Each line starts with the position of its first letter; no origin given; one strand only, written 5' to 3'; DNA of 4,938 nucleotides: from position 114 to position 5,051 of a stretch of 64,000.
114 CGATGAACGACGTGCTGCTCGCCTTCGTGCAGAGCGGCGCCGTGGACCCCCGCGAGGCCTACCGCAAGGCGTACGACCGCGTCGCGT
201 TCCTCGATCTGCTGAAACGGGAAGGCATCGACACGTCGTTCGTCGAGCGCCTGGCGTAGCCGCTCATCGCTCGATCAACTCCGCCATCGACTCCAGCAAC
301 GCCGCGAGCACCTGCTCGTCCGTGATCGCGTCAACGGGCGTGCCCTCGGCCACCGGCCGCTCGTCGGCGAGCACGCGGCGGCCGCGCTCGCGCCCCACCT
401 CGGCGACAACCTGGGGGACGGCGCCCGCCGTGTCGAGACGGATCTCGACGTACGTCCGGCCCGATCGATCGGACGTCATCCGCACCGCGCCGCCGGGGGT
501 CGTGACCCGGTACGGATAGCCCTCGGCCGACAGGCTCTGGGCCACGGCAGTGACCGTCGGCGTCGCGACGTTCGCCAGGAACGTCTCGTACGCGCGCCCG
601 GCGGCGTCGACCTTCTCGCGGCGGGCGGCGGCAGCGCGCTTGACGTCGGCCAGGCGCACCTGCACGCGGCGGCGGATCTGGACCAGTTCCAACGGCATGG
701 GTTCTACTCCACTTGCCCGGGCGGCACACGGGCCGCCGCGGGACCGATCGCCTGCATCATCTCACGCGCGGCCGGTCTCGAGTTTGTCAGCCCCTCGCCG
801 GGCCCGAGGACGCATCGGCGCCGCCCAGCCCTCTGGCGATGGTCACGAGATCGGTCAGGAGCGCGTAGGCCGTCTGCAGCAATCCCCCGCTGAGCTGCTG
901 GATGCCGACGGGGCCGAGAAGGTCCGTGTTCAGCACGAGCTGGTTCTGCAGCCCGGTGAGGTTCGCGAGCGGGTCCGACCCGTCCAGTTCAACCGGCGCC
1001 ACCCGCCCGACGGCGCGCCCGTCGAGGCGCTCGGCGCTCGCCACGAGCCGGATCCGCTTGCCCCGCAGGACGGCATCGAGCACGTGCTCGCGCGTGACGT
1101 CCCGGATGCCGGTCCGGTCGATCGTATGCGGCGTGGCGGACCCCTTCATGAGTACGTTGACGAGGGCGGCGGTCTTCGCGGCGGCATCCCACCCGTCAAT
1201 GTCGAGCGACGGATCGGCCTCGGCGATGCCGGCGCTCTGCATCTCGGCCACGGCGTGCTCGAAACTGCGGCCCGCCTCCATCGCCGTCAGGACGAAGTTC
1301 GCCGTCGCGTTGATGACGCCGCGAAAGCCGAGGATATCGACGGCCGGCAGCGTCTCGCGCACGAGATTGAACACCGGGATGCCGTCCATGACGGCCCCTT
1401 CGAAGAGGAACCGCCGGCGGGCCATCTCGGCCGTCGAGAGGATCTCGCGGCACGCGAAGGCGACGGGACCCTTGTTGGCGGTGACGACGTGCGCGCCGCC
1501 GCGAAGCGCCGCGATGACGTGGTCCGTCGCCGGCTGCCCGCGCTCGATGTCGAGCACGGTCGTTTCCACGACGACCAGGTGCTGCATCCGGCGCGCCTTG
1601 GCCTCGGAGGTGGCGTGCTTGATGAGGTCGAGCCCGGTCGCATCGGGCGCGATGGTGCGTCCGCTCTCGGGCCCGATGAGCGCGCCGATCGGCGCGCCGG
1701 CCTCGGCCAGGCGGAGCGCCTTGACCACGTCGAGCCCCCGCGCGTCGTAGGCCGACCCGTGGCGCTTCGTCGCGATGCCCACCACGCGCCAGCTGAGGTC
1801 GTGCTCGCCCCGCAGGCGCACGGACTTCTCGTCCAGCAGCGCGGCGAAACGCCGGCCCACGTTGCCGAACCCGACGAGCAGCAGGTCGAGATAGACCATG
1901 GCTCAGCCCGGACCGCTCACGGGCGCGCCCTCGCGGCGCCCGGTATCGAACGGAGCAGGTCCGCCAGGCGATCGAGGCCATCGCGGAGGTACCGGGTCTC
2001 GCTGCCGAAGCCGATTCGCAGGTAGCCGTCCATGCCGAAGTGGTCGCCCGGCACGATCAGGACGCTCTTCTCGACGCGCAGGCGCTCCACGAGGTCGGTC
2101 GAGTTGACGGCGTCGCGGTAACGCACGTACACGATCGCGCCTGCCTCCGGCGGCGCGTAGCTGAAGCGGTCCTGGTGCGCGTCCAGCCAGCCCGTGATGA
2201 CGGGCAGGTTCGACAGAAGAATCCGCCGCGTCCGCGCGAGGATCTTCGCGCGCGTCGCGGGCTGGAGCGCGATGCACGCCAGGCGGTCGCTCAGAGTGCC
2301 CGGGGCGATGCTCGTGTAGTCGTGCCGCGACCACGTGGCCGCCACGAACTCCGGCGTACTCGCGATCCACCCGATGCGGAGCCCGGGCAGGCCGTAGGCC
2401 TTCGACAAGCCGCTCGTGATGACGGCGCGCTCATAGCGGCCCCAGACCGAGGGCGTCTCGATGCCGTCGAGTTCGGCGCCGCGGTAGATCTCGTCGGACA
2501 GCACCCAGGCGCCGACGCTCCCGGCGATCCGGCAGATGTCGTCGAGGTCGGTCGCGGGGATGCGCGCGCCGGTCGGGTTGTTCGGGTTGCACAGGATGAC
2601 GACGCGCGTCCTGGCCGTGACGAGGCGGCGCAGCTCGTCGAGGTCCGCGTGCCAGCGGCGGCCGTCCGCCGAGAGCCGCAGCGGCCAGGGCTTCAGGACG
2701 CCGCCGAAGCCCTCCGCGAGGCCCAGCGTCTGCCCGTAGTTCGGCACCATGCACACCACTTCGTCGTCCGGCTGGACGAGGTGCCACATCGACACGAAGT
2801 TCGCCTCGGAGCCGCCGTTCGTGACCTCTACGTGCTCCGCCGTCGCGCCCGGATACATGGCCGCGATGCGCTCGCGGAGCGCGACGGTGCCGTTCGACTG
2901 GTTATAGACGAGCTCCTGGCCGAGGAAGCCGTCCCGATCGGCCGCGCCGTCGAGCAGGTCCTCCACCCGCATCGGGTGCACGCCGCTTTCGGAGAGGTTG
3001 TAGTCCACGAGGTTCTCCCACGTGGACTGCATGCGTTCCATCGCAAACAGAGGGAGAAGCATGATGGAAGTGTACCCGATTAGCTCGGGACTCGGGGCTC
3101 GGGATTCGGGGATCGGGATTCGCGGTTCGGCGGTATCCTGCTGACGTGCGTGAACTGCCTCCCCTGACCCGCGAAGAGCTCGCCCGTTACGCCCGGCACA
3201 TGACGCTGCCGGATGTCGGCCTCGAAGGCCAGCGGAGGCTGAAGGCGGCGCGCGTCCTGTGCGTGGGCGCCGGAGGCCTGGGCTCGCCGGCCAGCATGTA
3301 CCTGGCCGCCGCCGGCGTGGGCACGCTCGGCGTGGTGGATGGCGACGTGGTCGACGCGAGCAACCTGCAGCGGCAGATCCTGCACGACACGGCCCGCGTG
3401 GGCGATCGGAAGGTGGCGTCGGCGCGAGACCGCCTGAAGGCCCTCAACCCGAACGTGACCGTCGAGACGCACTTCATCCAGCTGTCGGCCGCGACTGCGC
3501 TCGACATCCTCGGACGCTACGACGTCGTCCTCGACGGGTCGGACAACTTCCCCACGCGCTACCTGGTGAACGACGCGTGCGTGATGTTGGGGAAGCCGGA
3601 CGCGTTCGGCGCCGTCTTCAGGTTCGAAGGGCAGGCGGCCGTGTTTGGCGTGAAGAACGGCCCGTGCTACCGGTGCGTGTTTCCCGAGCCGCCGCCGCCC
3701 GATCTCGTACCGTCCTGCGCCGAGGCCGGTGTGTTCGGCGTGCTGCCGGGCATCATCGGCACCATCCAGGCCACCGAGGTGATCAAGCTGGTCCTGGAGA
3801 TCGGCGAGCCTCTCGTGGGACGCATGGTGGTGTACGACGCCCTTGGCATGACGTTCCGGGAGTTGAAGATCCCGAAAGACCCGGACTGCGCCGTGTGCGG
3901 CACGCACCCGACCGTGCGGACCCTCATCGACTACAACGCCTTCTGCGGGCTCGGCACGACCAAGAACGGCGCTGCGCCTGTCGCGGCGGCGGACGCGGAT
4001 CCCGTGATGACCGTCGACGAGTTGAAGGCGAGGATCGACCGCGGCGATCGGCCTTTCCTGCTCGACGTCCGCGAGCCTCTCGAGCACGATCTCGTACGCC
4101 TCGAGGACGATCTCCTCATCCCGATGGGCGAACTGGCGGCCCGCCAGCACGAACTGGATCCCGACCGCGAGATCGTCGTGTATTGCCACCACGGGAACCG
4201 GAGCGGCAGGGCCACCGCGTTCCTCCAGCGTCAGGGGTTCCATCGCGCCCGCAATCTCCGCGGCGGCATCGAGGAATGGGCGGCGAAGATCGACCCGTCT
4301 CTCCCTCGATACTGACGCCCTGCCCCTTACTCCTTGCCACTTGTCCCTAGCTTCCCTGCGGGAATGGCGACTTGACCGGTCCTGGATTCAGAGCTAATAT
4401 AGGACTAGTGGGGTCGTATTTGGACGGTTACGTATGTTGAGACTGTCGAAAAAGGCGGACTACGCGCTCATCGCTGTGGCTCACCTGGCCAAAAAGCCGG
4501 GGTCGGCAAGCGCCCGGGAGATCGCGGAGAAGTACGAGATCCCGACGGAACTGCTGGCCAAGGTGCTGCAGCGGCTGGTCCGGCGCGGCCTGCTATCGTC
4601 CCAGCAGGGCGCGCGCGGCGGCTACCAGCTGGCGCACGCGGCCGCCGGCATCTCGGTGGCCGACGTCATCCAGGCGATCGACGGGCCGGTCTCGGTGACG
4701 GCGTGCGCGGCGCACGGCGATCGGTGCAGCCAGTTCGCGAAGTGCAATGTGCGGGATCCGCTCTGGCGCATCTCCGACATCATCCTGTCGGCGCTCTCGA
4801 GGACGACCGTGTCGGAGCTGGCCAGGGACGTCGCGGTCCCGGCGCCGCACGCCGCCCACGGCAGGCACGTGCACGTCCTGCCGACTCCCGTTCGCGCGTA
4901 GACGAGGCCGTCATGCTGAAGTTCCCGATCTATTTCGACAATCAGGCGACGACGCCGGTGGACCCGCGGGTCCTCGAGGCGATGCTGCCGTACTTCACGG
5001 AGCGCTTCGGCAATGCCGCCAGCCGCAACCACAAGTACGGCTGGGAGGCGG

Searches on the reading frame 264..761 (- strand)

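Call 33: search_protein_families(library=pfam, proteins=[window:264-761:-], max_evalue=0.01)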
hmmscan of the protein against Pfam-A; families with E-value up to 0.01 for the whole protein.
window:264-761:- (165 aa): 1 family
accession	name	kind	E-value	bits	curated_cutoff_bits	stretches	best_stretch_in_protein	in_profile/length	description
PF24627.1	PUMA_CC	-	0.008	16.6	30.1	0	28-60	29-61/74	PUMA coiled-coil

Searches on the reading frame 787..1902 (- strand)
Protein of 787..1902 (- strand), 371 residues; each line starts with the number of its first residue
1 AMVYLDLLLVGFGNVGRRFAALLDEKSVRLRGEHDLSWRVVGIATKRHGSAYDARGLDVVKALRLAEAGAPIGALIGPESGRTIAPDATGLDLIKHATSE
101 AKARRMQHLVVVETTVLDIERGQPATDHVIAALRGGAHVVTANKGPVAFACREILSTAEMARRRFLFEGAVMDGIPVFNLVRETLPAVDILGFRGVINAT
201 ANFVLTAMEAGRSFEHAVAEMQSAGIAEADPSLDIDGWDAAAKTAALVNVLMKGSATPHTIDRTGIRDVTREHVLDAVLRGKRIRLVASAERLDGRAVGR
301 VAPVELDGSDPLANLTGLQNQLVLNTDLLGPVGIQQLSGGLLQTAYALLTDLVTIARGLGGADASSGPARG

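Call 49: search_protein_families(library=pfam, proteins=[window:787-1902:-], max_evalue=0.001)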
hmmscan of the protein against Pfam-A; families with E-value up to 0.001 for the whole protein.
window:787-1902:- (371 aa): 2 families
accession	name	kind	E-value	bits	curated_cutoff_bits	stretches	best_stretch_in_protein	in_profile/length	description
PF00742.24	Homoserine_dh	-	5.5e-43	147.2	22.9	1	176-353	1-173/173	Homoserine dehydrogenase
PF03447.22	NAD_binding_3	-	6.3e-07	30.6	24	1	11-168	1-116/116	Homoserine dehydrogenase, NAD binding domain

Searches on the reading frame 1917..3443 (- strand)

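Call 49: search_protein_families(library=pfam, proteins=[window:1917-3443:-], max_evalue=0.001)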
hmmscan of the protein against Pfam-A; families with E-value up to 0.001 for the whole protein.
window:1917-3443:- (508 aa): 3 families
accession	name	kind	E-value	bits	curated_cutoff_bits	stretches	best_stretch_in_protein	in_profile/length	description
PF00155.27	Aminotran_1_2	-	1.1e-39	137.2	19.7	1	178-492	36-360/361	Aminotransferase class I and II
PF01053.26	Cys_Met_Meta_PP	-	7.2e-06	25.2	27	1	186-318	54-174/381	Cys/Met metabolism PLP-dependent enzyme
PF00266.25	Aminotran_5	-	0.00016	21.2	21.5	1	188-317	47-175/371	Aminotransferase class-V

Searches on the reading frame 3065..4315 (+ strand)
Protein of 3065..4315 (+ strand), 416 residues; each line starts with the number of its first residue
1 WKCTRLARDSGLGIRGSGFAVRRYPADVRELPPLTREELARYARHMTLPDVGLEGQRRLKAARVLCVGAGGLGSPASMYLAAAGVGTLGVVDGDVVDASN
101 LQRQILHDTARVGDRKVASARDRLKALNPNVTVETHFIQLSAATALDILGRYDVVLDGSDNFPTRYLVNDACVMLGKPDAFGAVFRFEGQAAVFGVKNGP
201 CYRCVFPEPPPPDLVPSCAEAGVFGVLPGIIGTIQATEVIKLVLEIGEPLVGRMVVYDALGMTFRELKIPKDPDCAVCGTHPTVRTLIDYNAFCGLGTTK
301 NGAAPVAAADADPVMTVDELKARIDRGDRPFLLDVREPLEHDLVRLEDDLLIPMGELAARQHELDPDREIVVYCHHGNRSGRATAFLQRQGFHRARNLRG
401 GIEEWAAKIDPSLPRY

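Call 49: search_protein_families(library=pfam, proteins=[window:3065-4315:+], max_evalue=0.001)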
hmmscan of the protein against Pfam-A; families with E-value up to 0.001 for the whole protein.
window:3065-4315:+ (416 aa): 2 families
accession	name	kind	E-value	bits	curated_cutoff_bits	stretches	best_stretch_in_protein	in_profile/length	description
PF00899.27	ThiF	-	3.1e-79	265.9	28.1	1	42-276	1-237/238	ThiF family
PF00581.25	Rhodanese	-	7e-18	65.4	22.2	1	316-408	1-102/102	Rhodanese-like domain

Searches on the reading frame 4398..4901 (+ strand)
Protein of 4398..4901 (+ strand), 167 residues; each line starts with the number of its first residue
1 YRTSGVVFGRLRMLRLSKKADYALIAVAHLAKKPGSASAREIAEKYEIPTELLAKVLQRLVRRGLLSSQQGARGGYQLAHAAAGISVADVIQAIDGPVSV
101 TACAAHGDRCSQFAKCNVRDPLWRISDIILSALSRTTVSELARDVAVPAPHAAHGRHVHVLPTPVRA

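Call 33: search_protein_families(library=pfam, proteins=[window:4398-4901:+], max_evalue=0.01)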
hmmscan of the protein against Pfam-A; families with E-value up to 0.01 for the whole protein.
window:4398-4901:+ (167 aa): 7 families
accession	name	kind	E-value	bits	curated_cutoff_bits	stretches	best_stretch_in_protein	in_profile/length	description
PF02082.26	Rrf2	-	2.4e-32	112.3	30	1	16-143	1-131/132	Iron-dependent Transcriptional regulator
PF01978.25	TrmB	-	4.7e-06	26.8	25.6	1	34-74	20-60/68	Sugar-specific transcriptional regulator TrmB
PF08100.18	Dimerisation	-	0.00011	22.3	25.6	1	29-82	33-87/93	O-methyltransferase dimerisation domain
PF12802.13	MarR_2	-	0.00049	20.6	27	1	26-72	10-59/61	MarR family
PF22798.2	DUF5817_CT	-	0.001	19.3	29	1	32-71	11-50/54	DUF5817, C-terminal domain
PF00392.27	GntR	-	0.0011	19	27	1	39-71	27-59/64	Bacterial regulatory proteins, gntR family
PF24270.1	HTH_Cmi2_C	-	0.0021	18.8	27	0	21-69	73-121/125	Cmi2, C-terminal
